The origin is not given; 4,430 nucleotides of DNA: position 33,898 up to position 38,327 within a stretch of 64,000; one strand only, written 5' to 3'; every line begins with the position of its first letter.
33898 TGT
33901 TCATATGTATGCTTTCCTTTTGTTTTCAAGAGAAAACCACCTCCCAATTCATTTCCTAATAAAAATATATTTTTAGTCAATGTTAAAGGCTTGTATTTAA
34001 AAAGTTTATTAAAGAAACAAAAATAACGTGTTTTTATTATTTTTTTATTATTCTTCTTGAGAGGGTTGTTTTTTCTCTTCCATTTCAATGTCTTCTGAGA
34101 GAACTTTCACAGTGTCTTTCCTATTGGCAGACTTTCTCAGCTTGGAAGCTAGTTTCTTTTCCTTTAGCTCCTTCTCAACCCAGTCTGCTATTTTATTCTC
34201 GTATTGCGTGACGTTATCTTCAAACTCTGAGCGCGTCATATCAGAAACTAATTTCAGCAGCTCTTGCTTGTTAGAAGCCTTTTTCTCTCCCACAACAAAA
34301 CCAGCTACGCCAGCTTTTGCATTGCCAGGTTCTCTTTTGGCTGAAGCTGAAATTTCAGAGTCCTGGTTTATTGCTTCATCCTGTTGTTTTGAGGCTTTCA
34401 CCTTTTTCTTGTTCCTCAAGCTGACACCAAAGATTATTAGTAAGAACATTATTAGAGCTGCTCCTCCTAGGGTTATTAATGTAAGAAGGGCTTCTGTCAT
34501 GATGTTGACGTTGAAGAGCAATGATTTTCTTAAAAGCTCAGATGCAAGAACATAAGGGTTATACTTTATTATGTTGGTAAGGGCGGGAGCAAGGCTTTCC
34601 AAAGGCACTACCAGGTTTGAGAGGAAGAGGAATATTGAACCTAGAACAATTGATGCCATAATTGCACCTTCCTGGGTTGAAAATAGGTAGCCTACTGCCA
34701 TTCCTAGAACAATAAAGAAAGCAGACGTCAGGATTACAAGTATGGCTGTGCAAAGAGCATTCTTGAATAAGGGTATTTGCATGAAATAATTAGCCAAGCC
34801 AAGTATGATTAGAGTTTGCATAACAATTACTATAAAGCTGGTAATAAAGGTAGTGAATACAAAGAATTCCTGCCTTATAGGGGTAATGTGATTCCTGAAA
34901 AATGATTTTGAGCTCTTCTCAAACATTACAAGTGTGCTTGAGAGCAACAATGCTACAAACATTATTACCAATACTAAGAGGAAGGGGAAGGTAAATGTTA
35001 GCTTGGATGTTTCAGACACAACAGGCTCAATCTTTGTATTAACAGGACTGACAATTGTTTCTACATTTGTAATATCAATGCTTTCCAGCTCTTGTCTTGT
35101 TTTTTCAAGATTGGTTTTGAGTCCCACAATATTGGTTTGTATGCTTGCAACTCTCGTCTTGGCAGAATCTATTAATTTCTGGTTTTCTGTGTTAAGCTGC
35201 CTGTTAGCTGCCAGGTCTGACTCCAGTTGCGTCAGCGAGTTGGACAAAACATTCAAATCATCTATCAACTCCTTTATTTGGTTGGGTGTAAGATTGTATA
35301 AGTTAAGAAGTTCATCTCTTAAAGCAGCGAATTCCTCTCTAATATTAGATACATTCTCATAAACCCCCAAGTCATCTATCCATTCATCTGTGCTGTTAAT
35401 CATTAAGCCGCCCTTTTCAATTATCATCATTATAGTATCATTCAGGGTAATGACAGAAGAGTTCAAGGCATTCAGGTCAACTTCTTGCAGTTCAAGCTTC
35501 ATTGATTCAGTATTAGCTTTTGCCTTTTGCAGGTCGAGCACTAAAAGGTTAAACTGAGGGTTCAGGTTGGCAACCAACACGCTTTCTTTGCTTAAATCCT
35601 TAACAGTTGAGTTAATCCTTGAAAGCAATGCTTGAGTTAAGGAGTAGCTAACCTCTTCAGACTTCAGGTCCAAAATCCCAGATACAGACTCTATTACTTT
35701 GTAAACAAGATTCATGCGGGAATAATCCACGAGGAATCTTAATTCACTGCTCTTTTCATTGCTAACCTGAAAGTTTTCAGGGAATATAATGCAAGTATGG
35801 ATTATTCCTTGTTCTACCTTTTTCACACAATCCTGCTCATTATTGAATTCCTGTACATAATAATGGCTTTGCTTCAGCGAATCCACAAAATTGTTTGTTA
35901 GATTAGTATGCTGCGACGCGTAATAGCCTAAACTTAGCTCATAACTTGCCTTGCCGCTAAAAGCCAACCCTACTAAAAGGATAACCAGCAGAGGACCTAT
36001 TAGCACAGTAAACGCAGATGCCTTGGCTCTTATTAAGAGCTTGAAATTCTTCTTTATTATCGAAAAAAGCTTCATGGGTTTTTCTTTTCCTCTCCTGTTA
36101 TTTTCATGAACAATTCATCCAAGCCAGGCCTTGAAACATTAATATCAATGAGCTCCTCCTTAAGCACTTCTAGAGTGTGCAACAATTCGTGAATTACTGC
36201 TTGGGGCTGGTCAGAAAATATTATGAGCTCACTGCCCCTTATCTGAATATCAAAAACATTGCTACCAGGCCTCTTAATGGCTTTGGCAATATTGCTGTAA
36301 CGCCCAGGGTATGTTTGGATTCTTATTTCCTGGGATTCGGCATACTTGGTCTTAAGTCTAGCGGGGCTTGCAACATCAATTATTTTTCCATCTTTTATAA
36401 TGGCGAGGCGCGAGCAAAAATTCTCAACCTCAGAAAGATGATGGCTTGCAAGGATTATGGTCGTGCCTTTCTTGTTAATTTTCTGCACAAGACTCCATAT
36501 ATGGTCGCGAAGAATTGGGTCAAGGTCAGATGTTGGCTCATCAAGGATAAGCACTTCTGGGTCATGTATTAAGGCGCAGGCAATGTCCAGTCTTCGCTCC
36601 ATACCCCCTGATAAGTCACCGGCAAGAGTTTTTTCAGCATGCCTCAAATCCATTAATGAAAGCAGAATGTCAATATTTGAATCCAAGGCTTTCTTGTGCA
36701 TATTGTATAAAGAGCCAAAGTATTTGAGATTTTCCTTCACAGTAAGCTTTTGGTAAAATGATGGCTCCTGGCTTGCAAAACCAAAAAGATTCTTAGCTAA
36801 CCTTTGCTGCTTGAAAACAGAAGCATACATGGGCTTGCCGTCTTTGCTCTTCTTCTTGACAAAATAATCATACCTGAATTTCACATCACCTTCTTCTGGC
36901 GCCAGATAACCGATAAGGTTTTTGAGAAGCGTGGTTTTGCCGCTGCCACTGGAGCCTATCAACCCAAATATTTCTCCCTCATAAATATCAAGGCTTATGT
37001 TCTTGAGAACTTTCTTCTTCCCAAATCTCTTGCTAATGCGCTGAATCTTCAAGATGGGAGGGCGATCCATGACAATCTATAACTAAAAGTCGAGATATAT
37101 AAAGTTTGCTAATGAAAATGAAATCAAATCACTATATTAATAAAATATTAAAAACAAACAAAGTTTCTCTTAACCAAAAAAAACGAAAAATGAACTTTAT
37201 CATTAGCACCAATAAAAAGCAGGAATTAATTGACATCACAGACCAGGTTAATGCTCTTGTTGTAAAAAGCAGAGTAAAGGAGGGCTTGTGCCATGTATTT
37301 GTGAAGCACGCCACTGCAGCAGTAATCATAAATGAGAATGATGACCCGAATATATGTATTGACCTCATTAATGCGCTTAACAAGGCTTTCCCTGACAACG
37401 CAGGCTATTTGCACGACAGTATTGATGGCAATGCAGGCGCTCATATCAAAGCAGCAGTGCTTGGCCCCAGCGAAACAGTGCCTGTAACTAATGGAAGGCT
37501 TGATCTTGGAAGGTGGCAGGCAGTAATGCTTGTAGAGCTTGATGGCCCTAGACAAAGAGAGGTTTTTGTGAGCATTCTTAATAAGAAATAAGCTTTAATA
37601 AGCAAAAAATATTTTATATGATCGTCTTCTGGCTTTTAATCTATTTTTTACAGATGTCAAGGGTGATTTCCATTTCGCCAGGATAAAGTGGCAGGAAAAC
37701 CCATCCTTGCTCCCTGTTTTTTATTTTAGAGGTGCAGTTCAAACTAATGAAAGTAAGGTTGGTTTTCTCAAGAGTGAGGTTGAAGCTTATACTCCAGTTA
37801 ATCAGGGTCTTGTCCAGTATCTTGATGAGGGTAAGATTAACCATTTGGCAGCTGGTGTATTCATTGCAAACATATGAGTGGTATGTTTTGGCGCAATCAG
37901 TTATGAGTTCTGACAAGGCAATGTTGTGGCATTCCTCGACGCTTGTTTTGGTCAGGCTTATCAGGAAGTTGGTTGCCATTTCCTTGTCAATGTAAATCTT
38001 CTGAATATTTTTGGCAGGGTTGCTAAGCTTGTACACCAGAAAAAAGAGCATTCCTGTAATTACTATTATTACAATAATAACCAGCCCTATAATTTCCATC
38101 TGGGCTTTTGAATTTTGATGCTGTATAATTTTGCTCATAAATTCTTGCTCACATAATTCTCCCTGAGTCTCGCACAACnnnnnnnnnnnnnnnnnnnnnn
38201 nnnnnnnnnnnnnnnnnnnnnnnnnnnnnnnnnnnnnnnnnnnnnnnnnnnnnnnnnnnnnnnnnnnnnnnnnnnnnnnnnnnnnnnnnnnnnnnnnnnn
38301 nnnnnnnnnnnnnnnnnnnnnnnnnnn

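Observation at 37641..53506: A 16-kb strictly co-oriented surface module: four pilin-like genes, one pilin-headed giant, a Myxo-repeat receptor-like membrane protein, two further giant Cys-rich secreted proteins and an embedded Memo-family enzyme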

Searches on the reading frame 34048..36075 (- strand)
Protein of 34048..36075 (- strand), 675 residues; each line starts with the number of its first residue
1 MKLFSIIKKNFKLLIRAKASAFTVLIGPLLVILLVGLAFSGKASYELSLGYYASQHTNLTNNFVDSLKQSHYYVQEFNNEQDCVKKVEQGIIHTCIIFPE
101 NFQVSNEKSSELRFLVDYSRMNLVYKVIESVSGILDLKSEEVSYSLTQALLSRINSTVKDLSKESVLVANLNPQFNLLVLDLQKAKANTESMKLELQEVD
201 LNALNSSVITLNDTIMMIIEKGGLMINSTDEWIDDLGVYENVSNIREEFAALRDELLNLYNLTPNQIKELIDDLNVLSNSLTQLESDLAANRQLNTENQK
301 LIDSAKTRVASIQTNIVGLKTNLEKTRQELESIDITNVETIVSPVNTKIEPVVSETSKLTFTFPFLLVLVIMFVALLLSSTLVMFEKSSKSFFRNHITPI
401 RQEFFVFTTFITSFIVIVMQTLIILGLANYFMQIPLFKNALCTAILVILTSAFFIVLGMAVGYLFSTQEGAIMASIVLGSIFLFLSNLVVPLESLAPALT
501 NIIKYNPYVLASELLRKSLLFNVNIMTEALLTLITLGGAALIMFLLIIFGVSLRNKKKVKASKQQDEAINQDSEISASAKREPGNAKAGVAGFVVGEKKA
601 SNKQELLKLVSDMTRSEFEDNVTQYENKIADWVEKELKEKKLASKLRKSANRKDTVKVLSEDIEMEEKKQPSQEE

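Call 6: search_protein_families(library=pfam, proteins=[window:34048-36075:-], max_evalue=0.01)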
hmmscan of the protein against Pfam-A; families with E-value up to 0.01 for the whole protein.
window:34048-36075:- (675 aa): 2 families
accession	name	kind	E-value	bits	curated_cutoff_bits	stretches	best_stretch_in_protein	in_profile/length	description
PF12698.13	ABC2_membrane_3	-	9.6e-29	101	31.6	2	240-548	62-346/347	ABC-2 family transporter protein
PF01061.29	ABC2_membrane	-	1.5e-12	48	26.9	1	360-519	48-210/211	ABC-2 type transporter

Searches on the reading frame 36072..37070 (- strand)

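Call 6: search_protein_families(library=pfam, proteins=[window:36072-37070:-], max_evalue=0.01)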
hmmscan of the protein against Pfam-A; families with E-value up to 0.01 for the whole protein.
window:36072-37070:- (332 aa): 7 families
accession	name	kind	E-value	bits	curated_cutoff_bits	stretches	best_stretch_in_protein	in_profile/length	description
PF00005.33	ABC_tran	-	1.2e-30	107.4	25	1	22-181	1-137/137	ABC transporter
PF13304.12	AAA_21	-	1.1e-10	42.5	27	1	69-215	197-303/304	AAA domain, putative AbiEii toxin, Type IV TA system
PF25199.1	nSTAND_NTPase5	-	0.00032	21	34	0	32-60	41-70/145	Novel STAND NTPase 5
PF03205.20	MobB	-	0.00055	20.3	26.6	1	34-59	1-26/133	Molybdopterin guanine dinucleotide synthesis protein B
PF24883.2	NPHP3_N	-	0.0032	18.1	24.8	1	33-89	23-79/164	Nephrocystin 3, N-terminal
PF13555.12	AAA_29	-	0.0062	16.7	27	0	33-62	23-51/61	P-loop containing region of AAA domain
PF13401.12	AAA_22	-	0.0098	16.7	27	0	37-64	10-33/130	AAA domain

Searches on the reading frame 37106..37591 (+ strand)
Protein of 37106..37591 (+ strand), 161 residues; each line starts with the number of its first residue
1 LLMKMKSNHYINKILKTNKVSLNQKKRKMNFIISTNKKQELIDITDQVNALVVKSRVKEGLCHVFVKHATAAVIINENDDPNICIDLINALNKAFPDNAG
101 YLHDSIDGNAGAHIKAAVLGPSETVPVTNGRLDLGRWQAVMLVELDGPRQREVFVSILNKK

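Call 6: search_protein_families(library=pfam, proteins=[window:37106-37591:+], max_evalue=0.01)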
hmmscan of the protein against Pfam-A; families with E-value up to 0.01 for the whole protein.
window:37106-37591:+ (161 aa): 1 family
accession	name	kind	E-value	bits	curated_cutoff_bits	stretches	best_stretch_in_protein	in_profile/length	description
PF01894.22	UPF0047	-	1.5e-41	141.6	27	1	43-157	1-117/117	Uncharacterised protein family UPF0047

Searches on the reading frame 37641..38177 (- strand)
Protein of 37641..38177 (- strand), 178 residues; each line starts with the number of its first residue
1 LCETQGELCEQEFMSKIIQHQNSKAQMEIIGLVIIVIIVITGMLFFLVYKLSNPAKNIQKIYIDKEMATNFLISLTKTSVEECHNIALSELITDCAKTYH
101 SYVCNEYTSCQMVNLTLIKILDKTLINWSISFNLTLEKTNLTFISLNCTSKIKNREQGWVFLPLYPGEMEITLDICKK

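Call 4: search_protein_families(library=pfam, proteins=[window:37641-38177:-], max_evalue=0.1)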
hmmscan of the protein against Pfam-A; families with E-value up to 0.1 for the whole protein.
window:37641-38177:- (178 aa): 1 family
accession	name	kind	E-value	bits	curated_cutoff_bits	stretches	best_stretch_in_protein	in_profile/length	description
PF09911.14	DUF2140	-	0.012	15.5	34.3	1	32-106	10-81/187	Uncharacterized protein conserved in bacteria (DUF2140)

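Call 50: search_protein_families(library=ncbifam, proteins=[window:37641-38177:-], max_evalue=0.1)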
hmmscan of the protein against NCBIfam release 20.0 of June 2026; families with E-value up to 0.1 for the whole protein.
window:37641-38177:- (178 aa): 2 families
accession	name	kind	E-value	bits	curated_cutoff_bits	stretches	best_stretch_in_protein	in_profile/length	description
NF007007.0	PRK09470.1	equivalog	0.022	13.6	486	1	31-60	172-201/463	envelope stress sensor histidine kinase CpxA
NF047941.1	TatB_Rickett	equivalog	0.081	13.1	75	0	30-103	4-82/84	Sec-independent protein translocase subunit TatB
